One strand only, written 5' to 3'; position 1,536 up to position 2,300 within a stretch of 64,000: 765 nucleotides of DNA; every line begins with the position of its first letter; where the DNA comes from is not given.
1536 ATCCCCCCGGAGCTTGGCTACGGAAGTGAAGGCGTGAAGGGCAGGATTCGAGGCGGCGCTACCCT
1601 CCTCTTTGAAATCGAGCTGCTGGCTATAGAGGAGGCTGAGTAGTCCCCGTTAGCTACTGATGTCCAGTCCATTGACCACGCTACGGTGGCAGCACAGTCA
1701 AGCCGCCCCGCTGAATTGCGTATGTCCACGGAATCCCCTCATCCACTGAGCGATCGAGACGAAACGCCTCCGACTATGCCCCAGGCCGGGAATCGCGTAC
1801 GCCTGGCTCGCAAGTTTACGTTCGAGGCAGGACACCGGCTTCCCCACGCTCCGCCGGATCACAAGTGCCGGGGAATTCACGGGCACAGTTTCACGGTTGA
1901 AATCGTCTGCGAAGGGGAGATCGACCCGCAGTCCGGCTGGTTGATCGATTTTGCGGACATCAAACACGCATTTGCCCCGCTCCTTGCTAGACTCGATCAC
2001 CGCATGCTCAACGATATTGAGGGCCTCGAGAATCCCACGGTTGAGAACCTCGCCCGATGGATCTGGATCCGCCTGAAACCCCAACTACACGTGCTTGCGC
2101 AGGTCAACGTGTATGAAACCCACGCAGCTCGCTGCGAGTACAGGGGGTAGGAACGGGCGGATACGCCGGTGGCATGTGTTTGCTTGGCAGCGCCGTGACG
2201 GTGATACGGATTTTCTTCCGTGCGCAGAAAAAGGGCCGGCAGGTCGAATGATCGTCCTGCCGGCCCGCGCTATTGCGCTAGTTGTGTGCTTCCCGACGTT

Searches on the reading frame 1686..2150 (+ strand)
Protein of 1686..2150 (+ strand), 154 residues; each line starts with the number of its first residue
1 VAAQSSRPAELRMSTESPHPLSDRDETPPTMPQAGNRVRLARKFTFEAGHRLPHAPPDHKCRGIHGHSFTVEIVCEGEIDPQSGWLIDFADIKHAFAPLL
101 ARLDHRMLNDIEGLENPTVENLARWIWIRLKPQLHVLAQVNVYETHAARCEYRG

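Call 16: search_protein_families(library=pfam, proteins=[window:1686-2150:+], max_evalue=0.00001)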
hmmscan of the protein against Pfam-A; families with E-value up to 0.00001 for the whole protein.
window:1686-2150:+ (154 aa): 1 family
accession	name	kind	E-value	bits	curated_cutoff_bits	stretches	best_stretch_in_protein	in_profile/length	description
PF01242.24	PTPS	-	5.8e-37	126.8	22.4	1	40-153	2-119/121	6-pyruvoyl tetrahydropterin synthase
